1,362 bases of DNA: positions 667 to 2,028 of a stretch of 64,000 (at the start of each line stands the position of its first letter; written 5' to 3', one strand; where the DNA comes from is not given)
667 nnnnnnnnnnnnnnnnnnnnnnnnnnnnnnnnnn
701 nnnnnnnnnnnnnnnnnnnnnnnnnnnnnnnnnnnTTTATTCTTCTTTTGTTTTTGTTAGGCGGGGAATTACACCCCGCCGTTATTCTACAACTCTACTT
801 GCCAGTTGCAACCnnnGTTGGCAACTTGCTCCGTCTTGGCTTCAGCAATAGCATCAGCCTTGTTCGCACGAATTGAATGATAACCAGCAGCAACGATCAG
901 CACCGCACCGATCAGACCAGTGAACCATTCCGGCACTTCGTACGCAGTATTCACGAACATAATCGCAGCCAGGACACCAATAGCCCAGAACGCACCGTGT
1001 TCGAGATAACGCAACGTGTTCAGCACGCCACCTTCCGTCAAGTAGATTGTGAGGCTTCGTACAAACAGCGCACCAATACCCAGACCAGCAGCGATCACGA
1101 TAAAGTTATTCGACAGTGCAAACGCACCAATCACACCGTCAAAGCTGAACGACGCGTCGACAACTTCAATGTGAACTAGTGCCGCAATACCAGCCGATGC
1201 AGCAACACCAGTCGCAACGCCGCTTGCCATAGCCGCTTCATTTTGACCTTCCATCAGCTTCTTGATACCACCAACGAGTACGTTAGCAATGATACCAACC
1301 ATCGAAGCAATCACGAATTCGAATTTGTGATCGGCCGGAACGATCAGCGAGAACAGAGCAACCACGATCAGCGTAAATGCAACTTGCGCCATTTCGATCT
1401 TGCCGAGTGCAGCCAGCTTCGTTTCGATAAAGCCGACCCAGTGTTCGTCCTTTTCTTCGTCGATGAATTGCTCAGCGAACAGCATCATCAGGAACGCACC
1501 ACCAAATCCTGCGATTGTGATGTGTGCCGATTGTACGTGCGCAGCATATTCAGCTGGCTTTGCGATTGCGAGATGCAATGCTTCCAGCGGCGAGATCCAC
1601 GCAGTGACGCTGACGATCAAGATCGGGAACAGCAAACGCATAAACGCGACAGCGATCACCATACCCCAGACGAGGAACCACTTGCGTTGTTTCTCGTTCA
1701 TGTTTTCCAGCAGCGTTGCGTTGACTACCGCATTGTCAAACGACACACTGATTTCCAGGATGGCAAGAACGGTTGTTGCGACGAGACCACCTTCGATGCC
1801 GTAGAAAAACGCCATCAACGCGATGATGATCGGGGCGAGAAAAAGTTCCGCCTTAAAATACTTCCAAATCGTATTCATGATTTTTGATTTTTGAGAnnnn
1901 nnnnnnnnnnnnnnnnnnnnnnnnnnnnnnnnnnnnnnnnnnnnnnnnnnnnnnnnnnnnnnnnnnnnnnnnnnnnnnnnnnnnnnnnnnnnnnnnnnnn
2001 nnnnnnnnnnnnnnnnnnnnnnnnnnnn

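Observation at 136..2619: Ter-type stress cluster (TerD – TerC/DUF475 – vWA) carried by a phage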

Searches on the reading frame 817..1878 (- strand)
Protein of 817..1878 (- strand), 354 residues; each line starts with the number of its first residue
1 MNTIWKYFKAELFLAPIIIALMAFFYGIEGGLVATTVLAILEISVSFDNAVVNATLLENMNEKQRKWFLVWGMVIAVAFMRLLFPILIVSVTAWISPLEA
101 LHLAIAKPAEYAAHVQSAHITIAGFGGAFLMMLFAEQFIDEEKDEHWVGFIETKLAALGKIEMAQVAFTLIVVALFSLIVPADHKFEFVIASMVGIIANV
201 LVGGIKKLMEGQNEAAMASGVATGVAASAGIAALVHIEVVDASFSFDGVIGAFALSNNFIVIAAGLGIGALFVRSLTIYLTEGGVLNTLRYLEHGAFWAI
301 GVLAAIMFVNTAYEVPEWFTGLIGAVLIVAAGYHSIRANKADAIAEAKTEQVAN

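Call 3: search_protein_families(library=pfam, proteins=[window:817-1878:-], max_evalue=0.01)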
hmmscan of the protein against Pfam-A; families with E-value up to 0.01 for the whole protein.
window:817-1878:- (354 aa): 3 families
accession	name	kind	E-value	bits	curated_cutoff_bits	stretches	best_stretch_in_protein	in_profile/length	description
PF04332.21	DUF475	-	5.3e-95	319.1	27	1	47-341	1-292/293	Protein of unknown function (DUF475)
PF03741.22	TerC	-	3.2e-19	69.8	27.8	2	38-197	3-140/178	Integral membrane protein TerC family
PF07695.17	7TMR-DISM_7TM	-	3e-05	24.5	29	1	82-256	32-192/205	7TM diverse intracellular signalling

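Call 4: search_protein_families(library=ncbifam, proteins=[window:817-1878:-], max_evalue=0.01)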
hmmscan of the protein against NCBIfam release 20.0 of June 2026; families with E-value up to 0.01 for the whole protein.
window:817-1878:- (354 aa): 11 families
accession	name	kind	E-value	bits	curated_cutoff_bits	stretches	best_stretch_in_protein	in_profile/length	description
NF010620.0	PRK14013.2-6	equivalog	2.9e-115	385.5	437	1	3-342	3-343/346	hypothetical protein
NF010613.0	PRK14013.1-3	equivalog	1.6e-101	339.9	385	1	5-347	3-358/362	hypothetical protein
NF010619.0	PRK14013.2-5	subfamily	3.1e-98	329.3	387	1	6-342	3-326/329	hypothetical protein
NF010615.0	PRK14013.2-1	equivalog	1.3e-93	314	621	1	6-343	3-331/338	hypothetical protein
NF010616.0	PRK14013.2-2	equivalog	1.4e-91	307.5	606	1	33-348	47-355/365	hypothetical protein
NF010614.0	PRK14013.1-4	equivalog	3.5e-91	305.9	495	1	6-344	2-354/357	hypothetical protein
NF010617.0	PRK14013.2-3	equivalog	5.3e-86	289.2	613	1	34-340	41-340/350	hypothetical protein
NF010618.0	PRK14013.2-4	equivalog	3.4e-85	286.3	657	1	21-352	28-352/353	hypothetical protein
NF010612.0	PRK14013.1-2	equivalog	2.3e-69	234.2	386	1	33-341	8-303/307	hypothetical protein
TIGR03716.1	R_switched_YkoY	subfamily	2.2e-13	50.3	138.5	1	232-311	102-179/220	integral membrane protein, YkoY family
TIGR03717.1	R_switched_YjbE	subfamily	0.00037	20.3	134.8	1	38-91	5-57/176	YjbE family putative metal transport protein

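Call 5: search_protein_families(library=phrogs, proteins=[window:817-1878:-], max_evalue=0.001)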
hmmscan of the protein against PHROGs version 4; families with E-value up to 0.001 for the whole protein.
window:817-1878:- (354 aa): 2 families
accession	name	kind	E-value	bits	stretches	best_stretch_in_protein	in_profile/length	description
phrog_30252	-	moron, auxiliary metabolic gene and host takeover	8.2e-89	299.4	1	1-349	5-371/374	membrane protein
phrog_7180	-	moron, auxiliary metabolic gene and host takeover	3.5e-10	40.7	1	193-314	87-208/242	membrane protein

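Call 7: search_protein_families(library=padloc, proteins=[window:817-1878:-], max_evalue=0.01)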
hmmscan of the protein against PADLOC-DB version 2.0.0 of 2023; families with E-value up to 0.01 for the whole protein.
window:817-1878:- (354 aa): 0 families

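Call 10: search_dna_similar(query=window:817-1878:-, collection=phages, mode=protein, max_rows=30)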
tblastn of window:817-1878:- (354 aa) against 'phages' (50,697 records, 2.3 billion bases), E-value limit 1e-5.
Records with a match: 40; places in all: 40; records where one place covers at least 80% of the query: 40.
Best place of each record, by identity: <60% 40.
By first word of the organism name: Caulobacter 13; Rhizobium 10; Acinetobacter 5; Moraxella 4; Klebsiella 2; Bertelyvirus 2; Bacteriophage 1; Ralstonia 1; Xanthomonas 1; Pseudomonas 1.
By host as written in the record: Caulobacter vibrioides CB15 13; Moraxella catarrhalis 4; - 3; Rhizobium phaseoli INC1-2 2; Rhizobium sp. N941 2; Caulobacter crescentus 2; Acinetobacter baumannii DSM 30007 2; Klebsiella pneumoniae CG258-ST307 1; and 11 more.
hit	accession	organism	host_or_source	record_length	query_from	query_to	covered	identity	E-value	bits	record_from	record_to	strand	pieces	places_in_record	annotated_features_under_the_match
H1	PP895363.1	Klebsiella phage FKP3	Klebsiella pneumoniae CG258-ST307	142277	1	348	98%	45.2%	7e-75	257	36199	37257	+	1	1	membrane protein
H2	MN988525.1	Rhizobium phage RHph_Y65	Rhizobium phaseoli INC1-2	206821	4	350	98%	44.9%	5e-76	260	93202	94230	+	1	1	DUF475 domain-containing protein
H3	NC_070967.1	Rhizobium phage RHph_Y65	Rhizobium phaseoli INC1-2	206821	4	350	98%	44.9%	5e-76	260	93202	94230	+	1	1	membrane protein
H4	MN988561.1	Rhizobium phage RHph_TM61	R. etli NXC12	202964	4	350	98%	44.9%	9e-76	259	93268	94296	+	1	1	DUF475 domain-containing protein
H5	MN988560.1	Rhizobium phage RHph_TM21B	R. phaseoli INC 1-2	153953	4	350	98%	44.6%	6e-75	257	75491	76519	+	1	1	DUF475 domain-containing protein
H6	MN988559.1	Rhizobium phage RHph_TM39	R. phaseoli S20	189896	4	350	98%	44.6%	6e-75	257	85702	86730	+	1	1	DUF475 domain-containing protein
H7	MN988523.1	Rhizobium phage RHph_TM2_3B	Rhizobium phaseoli T2_3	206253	4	350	98%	44.6%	6e-75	257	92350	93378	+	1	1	DUF475 domain-containing protein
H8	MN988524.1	Rhizobium phage RHph_TM3_3_6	Rhizobium phaseoli T3_6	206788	4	350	98%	44.6%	6e-75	257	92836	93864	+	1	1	DUF475 domain-containing protein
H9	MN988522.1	Rhizobium phage RHph_TM40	Rhizobium leg. CIAT894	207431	4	350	98%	44.6%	6e-75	257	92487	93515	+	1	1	DUF475 domain-containing protein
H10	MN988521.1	Rhizobium phage RHph_TM30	Rhizobium sp. N941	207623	4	350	98%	44.6%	6e-75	257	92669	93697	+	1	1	DUF475 domain-containing protein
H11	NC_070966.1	Rhizobium phage RHph_TM30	Rhizobium sp. N941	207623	4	350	98%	44.6%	6e-75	257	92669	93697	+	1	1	membrane protein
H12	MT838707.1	Bacteriophage sp.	human fecal samples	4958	6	342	95%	44.6%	3e-77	263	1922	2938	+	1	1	record has no annotation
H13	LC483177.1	Klebsiella phage 05F01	Klebsiella quasipneumoniae strain S05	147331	1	342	97%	43.8%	1e-73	253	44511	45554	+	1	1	DUF475 domain-containing protein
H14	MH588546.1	Caulobacter phage CcrBL9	Caulobacter vibrioides CB15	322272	2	343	97%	43.6%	6e-76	259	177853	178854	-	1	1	integral membrane protein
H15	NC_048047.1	Caulobacter phage CcrBL9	Caulobacter vibrioides CB15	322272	2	343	97%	43.6%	6e-76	259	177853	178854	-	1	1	membrane protein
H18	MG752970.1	Ralstonia phage RsoM2USA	Ralstonia solanacearum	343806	6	342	95%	43.1%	3e-72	249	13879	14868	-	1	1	hypothetical protein (x2)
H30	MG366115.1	Acinetobacter phage PBAB25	Acinetobacter baumannii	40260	1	346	98%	40.0%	3e-57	206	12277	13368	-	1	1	record has no annotation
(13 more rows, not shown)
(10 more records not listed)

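Call 12: get_annotated_region(hit=H1, flank=4000)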
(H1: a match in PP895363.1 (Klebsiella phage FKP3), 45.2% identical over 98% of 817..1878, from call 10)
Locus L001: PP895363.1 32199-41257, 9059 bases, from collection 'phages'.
description: Klebsiella phage FKP3, complete genome.
organism: Klebsiella phage FKP3 (NCBI taxid 3231233)
taxonomy: Viruses; Duplodnaviria; Heunggongvirae; Uroviricota; Caudoviricetes; Stephanstirmvirinae; Justusliebigvirus
host: Klebsiella pneumoniae CG258-ST307; source: hospital wastewater; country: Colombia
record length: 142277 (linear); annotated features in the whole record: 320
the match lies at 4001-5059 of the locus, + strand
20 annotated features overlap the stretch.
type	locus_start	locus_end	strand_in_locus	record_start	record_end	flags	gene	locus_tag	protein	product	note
CDS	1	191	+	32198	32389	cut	-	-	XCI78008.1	hypothetical protein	-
CDS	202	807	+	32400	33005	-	-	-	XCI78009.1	MazG-like pyrophosphatase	-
CDS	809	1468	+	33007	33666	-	-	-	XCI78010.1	hydrolase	-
CDS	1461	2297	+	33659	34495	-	-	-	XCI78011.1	Zot-like toxin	moron, auxiliary metabolic gene and host takeover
CDS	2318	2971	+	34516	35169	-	-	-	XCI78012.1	HNH endonuclease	DNA, RNA and nucleotide metabolism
CDS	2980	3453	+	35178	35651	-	-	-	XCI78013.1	phosphatase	-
CDS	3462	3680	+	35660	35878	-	-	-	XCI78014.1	hypothetical protein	-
CDS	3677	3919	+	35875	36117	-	-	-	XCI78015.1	hypothetical protein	-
CDS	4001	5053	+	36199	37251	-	-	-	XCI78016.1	membrane protein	moron, auxiliary metabolic gene and host takeover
CDS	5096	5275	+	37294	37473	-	-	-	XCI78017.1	hypothetical protein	-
CDS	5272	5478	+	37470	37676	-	-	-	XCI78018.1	hypothetical protein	-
CDS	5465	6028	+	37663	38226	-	-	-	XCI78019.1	hypothetical protein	-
CDS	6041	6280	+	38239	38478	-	-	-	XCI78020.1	hypothetical protein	-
CDS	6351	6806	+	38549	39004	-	-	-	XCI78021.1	hypothetical protein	-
CDS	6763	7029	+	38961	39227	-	-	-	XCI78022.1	hypothetical protein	-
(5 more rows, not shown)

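Call 13: get_annotated_region(hit=H2, flank=4000)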
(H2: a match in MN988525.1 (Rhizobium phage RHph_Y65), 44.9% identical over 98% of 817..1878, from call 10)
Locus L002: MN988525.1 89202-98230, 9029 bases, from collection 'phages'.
description: Rhizobium phage RHph_Y65, complete genome.
organism: Rhizobium phage RHph_Y65 (NCBI taxid 2509785)
taxonomy: Viruses; Duplodnaviria; Heunggongvirae; Uroviricota; Caudoviricetes; Kleczkowskaviridae; Cuauhnahuacvirus; Cuauhnahuacvirus Y65
host: Rhizobium phaseoli INC1-2; source: agricultural lands; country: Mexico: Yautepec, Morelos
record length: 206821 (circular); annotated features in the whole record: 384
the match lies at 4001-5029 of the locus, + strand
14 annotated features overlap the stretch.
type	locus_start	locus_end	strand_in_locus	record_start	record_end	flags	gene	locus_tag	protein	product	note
CDS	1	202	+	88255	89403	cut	-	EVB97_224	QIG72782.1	hypothetical protein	-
CDS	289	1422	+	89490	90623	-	-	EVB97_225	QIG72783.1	hypothetical protein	-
CDS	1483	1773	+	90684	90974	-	-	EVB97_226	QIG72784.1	hypothetical protein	-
CDS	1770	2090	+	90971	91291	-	-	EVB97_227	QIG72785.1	hypothetical protein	-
CDS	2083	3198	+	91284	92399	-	-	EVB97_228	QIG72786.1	toxic anion resistance protein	-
CDS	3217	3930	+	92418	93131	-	-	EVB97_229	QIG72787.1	Von Willebrand factor type A domain-containing protein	-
CDS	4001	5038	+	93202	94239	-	-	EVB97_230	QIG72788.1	DUF475 domain-containing protein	-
CDS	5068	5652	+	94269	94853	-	-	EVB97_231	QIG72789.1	TerD-like tellurite resistance protein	GO_process: GO:0006950 - response to stress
CDS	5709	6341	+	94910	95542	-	-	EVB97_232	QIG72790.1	hypothetical protein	-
CDS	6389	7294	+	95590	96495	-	-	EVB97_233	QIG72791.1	putative 5'-3' exonuclease protein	GO_function: GO:0003677 - DNA binding; GO_function: GO:0008409 - 5'-3' exonuclease activity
CDS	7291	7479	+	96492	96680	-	-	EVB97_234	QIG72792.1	hypothetical protein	-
CDS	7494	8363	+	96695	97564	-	-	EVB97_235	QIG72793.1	putative DNA polymerase III epsilon subunit protein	GO_component: GO:0005622 - intracellular; GO_function: GO:0003676 - nucleic acid binding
CDS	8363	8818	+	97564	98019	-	-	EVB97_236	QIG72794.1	hypothetical protein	-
CDS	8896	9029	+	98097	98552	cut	-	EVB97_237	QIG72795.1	hypothetical protein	-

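Call 14: get_annotated_region(hit=H14, flank=4000)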
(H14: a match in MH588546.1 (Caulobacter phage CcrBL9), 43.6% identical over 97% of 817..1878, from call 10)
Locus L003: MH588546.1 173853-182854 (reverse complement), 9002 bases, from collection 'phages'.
description: Caulobacter phage CcrBL9, complete genome.
organism: Caulobacter phage CcrBL9 (NCBI taxid 2283270)
taxonomy: Viruses; Duplodnaviria; Heunggongvirae; Uroviricota; Caudoviricetes; Dolichocephalovirinae; Bertelyvirus; Bertelyvirus BL9
host: Caulobacter vibrioides CB15; source: -; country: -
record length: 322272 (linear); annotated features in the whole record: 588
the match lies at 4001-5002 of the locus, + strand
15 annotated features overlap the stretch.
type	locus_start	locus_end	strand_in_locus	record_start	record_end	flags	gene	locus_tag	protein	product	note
CDS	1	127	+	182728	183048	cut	-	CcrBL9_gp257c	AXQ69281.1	hypothetical protein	-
CDS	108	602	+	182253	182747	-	-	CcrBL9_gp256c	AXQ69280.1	hypothetical protein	-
CDS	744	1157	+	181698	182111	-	-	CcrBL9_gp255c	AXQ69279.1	hypothetical protein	-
CDS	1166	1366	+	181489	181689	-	-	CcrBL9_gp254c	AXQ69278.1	hypothetical protein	-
CDS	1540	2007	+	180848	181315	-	-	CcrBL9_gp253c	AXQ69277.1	hypothetical protein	-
CDS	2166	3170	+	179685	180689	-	-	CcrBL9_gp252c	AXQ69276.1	tellurite resistance protein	-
CDS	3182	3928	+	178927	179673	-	-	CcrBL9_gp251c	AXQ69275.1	putative tellurium resistance protein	-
CDS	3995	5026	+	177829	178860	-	-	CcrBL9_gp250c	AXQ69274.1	integral membrane protein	-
CDS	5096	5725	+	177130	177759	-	-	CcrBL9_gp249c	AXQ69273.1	tellurium resistance protein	tellurium resistance protein TerD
CDS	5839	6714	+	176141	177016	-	-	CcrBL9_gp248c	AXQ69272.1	hypothetical protein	-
CDS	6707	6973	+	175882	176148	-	-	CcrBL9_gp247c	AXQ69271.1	hypothetical protein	-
CDS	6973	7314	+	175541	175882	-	-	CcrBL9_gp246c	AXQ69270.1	hypothetical protein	-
CDS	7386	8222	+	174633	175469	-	-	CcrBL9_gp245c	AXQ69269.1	hypothetical protein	-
CDS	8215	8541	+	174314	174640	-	-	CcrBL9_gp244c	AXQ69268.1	hypothetical protein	-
CDS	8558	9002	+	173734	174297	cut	-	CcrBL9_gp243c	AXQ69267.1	hypothetical protein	-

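Call 15: find_encoding_contigs(protein=window:817-1878:-, flank=10000, max_places=6)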
Protein window:817-1878:- (354 aa): 2 contigs read that carry it; 1 place shown.
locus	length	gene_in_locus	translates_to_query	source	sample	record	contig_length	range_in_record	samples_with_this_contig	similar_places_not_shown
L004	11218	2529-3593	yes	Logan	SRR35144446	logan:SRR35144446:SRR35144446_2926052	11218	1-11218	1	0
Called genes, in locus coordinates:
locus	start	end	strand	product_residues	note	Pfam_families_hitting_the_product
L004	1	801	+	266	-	?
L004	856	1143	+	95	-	-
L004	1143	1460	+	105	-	-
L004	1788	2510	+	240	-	PF10138:vWA-TerF-like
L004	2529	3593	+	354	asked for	PF03741:TerC, PF04332:DUF475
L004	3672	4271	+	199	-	PF02342:TerD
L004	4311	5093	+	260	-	-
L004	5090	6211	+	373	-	PF05816:TelA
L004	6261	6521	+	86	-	PF14216:DUF4326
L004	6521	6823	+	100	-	PF00717:Peptidase_S24 (weak)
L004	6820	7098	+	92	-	-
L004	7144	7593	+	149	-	-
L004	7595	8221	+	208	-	-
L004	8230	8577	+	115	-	-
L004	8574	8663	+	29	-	-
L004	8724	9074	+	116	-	-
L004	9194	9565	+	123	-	-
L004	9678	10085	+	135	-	-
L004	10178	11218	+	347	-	?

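Call 19: search_protein_families(library=pfam, proteins=[L004:4311-5090:+, L004:5090-6208:+, L004:6261-6518:+, L004:6521-6820:+, L004:7144-7590:+, L004:7595-8218:+, L004:10178-11218:+, L004:1-798:+], max_evalue=0.01)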
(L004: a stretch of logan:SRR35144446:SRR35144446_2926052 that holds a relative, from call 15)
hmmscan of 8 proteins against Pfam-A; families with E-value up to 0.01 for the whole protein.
L004:4311-5090:+ (260 aa): 0 families

L004:5090-6208:+ (373 aa): 4 families
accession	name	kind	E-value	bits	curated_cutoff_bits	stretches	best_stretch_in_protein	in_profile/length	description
PF05816.16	TelA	-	5.7e-44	151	30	1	49-368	7-329/332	Toxic anion resistance protein (TelA)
PF21728.3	PADR1_N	-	0.002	18.9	25.7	0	133-167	7-41/60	PADR1, N-terminal helical domain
PF11887.13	Mce4_CUP1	-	0.0022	18.1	32.6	0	134-200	112-178/222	Cholesterol uptake porter CUP1 of Mce4, putative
PF09564.16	RE_NgoBV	-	0.0096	15.8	25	0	93-173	141-222/238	NgoBV restriction endonuclease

L004:6261-6518:+ (86 aa): 1 family
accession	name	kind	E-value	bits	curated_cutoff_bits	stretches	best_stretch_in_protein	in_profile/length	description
PF14216.11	DUF4326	-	1e-26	93.8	25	1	2-65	14-81/82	Domain of unknown function (DUF4326)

L004:6521-6820:+ (100 aa): 2 families
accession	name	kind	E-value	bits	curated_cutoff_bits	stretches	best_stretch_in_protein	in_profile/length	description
PF00717.28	Peptidase_S24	-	3.1e-06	27.3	23.3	1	15-79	34-96/116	Peptidase S24-like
PF10502.14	Peptidase_S26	-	0.0026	18.2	22.9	1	19-69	26-78/168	Signal peptidase, peptidase S26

L004:7144-7590:+ (149 aa): 0 families

L004:7595-8218:+ (208 aa): 0 families

L004:10178-11218:+ (347 aa): 1 family
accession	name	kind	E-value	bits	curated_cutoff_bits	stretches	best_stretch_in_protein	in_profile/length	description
PF08702.15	Fib_alpha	-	0.0047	17.6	29.9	0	173-255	45-127/143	Fibrinogen alpha/beta chain family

L004:1-798:+ (266 aa): 0 families

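Call 20: search_protein_families(library=phrogs, proteins=[L004:4311-5090:+, L004:5090-6208:+, L004:6261-6518:+, L004:6521-6820:+, L004:7144-7590:+, L004:7595-8218:+, L004:10178-11218:+], max_evalue=0.001)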
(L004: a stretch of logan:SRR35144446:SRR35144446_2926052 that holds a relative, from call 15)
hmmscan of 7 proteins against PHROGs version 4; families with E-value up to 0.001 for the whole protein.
L004:4311-5090:+ (260 aa): 0 families

L004:5090-6208:+ (373 aa): 1 family
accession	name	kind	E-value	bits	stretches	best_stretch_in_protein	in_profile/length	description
phrog_5890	-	moron, auxiliary metabolic gene and host takeover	6.2e-68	230.4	1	22-367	21-365/374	tellurite resistance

L004:6261-6518:+ (86 aa): 3 families
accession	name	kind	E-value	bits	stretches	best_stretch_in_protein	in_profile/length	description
phrog_464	-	unknown function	2.5e-32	113.8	1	2-73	210-290/322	unknown function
phrog_32227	-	unknown function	2.3e-09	38.4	1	32-71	183-223/230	-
phrog_24867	-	DNA, RNA and nucleotide metabolism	1.5e-06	29.1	1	10-66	105-165/187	ribonucleotide reductase NrdA-like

L004:6521-6820:+ (100 aa): 0 families

L004:7144-7590:+ (149 aa): 0 families

L004:7595-8218:+ (208 aa): 0 families

L004:10178-11218:+ (347 aa): 1 family
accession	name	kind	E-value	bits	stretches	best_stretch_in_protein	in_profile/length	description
phrog_17481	-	tail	9.3e-10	39.8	1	126-256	53-177/185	minor tail protein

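Call 37: find_homologous_proteins(query=L004:4311-5090:+, max_evalue=0.001)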
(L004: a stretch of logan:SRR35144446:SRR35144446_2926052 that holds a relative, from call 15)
Query L004:4311-5090:+ (260 aa): 3 proteins with E <= 0.001 among 600 candidates.
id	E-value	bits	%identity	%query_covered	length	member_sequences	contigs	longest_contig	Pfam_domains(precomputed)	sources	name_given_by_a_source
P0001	7.8e-164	561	100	100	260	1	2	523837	-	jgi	jgi:hypothetical protein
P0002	1.3e-120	420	74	100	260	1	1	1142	-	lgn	-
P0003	3.6e-58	215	43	95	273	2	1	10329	-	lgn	-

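Call 41: find_related_loci(query=window:817-1878:-, collection=viral_contigs, flank=6000)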
Query window:817-1878:- (354 aa) in viral_contigs; peptide patterns used: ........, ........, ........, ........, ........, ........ (x = any residue, [..] = any of these).
3 stretches matched a pattern, but none encodes a relative of the query by tblastn (E <= 1e-3).
